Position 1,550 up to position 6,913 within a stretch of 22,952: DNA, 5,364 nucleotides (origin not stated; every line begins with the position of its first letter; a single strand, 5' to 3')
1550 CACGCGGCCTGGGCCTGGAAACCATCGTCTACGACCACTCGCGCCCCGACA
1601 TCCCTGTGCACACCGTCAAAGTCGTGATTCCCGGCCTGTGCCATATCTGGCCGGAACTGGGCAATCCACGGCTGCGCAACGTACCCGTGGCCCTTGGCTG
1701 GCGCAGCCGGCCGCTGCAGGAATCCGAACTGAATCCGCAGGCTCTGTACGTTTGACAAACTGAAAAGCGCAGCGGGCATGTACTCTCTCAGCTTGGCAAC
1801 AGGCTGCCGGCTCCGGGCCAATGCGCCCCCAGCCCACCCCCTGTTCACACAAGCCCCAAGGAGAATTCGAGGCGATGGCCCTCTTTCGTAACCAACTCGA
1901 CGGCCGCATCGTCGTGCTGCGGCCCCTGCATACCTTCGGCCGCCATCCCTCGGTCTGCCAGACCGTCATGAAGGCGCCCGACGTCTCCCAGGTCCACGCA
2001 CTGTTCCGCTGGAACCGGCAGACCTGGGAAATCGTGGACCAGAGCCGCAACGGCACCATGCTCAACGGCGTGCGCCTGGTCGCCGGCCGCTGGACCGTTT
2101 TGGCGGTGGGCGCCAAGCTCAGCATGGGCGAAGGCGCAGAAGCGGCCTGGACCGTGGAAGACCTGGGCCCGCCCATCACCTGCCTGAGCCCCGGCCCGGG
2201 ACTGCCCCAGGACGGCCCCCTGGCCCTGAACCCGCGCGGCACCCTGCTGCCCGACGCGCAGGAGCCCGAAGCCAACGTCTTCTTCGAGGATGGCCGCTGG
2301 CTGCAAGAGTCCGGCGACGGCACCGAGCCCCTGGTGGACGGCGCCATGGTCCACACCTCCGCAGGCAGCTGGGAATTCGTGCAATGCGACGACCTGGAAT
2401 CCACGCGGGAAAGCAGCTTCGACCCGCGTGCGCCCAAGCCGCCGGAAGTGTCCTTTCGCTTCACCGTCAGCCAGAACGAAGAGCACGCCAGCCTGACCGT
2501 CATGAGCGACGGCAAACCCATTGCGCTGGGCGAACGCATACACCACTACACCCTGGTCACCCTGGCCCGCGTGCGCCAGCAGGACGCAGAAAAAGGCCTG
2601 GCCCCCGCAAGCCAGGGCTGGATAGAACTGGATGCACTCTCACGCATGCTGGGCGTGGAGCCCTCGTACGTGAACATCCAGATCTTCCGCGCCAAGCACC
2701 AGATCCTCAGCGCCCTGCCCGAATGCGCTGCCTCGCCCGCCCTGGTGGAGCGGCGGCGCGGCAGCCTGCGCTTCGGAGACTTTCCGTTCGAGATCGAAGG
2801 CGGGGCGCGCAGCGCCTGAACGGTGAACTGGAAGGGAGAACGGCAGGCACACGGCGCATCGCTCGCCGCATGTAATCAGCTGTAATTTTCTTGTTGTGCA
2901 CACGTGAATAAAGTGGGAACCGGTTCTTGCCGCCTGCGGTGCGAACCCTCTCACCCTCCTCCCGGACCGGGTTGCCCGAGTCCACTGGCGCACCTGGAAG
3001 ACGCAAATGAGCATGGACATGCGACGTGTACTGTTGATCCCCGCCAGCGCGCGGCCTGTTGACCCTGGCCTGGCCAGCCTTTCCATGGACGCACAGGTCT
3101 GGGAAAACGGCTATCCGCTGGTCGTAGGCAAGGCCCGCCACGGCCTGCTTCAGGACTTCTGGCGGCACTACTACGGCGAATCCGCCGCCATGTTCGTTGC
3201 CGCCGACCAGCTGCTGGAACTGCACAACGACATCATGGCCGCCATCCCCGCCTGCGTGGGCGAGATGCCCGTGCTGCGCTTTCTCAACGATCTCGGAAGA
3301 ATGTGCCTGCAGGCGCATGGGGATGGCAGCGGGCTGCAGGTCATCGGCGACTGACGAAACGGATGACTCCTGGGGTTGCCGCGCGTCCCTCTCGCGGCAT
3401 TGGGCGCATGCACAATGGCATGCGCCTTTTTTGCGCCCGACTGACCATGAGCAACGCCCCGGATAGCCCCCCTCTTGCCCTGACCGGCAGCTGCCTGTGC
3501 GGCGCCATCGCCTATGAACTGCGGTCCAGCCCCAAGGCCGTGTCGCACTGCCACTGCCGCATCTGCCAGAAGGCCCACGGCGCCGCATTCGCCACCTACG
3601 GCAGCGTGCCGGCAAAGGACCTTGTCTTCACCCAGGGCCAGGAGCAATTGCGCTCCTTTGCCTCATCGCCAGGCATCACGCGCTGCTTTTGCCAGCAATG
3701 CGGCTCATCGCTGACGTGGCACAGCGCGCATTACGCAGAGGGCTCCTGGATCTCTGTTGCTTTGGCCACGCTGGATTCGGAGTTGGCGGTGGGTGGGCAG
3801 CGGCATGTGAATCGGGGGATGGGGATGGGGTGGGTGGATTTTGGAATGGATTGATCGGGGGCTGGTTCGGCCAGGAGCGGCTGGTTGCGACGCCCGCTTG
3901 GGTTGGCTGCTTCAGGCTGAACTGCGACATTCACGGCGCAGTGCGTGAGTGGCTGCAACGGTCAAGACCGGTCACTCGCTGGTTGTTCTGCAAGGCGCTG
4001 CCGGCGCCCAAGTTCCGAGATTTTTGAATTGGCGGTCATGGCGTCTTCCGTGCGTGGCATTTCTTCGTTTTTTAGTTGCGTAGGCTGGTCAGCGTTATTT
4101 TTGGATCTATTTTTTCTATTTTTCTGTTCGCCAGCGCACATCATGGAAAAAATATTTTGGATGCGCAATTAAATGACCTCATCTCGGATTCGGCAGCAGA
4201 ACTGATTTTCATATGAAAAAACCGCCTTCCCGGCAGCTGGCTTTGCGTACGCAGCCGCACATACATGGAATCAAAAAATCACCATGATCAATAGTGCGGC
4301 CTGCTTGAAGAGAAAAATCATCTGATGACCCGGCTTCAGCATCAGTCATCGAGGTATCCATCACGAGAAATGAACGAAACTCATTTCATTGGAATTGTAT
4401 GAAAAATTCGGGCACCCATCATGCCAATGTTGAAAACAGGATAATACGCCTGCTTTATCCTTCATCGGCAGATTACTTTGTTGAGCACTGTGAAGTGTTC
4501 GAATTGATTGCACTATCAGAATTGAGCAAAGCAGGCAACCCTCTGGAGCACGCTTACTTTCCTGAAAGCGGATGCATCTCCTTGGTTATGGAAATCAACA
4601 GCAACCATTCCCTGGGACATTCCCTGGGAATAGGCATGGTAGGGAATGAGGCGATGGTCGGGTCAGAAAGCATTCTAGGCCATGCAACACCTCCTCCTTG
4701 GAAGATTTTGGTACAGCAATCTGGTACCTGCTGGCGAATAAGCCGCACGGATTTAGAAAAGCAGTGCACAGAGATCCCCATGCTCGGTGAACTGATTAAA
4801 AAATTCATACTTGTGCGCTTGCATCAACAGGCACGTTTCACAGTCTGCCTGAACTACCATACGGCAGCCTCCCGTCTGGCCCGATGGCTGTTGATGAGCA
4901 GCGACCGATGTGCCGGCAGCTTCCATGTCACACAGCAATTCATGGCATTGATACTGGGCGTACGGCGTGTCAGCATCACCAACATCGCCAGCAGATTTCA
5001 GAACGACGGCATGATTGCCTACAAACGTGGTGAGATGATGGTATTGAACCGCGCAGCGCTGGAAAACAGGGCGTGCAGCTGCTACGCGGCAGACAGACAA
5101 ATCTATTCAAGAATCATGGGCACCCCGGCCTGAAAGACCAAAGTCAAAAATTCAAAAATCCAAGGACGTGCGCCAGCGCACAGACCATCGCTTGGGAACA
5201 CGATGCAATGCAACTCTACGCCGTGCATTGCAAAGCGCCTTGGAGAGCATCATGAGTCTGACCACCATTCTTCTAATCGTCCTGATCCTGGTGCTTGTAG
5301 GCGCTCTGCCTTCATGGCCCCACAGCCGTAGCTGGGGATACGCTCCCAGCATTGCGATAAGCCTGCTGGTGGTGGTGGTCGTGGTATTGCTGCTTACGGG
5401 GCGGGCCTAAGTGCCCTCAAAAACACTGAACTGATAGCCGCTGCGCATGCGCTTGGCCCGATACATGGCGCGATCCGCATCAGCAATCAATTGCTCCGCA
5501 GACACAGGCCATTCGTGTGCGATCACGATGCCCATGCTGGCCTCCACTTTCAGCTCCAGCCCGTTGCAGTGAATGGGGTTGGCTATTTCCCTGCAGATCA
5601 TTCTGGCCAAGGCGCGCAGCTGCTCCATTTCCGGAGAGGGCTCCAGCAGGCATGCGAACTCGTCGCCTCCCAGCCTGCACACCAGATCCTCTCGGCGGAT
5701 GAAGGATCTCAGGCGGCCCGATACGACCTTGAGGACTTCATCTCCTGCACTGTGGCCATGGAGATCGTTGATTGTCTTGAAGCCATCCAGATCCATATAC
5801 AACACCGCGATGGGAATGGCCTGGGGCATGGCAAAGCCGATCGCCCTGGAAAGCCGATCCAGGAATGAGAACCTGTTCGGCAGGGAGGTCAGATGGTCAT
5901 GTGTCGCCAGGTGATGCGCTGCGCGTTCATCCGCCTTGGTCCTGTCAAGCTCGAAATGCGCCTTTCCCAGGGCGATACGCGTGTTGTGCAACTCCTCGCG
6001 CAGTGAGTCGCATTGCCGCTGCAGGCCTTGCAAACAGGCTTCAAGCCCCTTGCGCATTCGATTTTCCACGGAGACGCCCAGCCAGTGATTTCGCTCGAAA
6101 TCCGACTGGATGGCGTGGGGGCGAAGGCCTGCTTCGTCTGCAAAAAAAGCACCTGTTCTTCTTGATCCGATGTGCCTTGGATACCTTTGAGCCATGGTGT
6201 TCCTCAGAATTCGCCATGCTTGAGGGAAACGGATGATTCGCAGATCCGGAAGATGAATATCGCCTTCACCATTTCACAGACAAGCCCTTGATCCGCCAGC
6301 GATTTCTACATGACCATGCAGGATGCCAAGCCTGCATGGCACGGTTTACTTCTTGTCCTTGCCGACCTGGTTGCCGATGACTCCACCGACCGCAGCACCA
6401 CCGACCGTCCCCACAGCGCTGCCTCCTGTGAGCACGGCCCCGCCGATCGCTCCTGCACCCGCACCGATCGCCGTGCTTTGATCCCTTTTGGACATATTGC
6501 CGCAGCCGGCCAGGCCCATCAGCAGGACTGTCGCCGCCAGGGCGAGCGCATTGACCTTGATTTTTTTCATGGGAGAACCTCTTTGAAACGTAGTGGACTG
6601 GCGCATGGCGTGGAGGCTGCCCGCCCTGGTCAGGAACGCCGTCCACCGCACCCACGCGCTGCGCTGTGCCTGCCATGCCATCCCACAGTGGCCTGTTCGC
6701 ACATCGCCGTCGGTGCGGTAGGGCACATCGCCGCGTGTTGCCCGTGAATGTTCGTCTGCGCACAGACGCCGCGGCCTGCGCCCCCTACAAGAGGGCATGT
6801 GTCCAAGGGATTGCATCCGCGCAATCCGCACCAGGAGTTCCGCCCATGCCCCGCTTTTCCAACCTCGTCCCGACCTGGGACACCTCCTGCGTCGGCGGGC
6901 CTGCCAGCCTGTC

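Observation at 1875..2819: FHA domain fused to an OmpR-like winged helix directly downstream of the YcaO gene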

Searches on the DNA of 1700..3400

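Call 95: search_rna_families(source=window, start=1700, end=3400, threshold=evalue, max_evalue=1)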
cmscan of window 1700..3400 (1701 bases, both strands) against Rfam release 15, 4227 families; matches with E-value up to 1: 0.
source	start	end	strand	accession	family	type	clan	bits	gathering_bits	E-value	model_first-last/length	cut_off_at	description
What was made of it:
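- Tried and rejected: (8) An ncRNA in the spacers: no Rfam hit in 1700-3400 (call 95).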

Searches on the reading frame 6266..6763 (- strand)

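Call 5: search_protein_families(library=pfam, proteins=[window:6266-6763:-], max_evalue=1)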
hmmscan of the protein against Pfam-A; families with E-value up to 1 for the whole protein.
window:6266-6763:- (165 aa): 1 family
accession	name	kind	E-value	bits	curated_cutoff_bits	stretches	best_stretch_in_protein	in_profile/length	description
PF13908.11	Shisa_N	-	0.28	11.8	22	0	99-130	2-33/50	Shisa, N-terminal domain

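Call 7: search_protein_families(library=ncbifam, proteins=[window:6266-6763:-], max_evalue=0.1)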
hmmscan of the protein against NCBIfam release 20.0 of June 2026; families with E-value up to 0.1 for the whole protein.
window:6266-6763:- (165 aa): 0 families
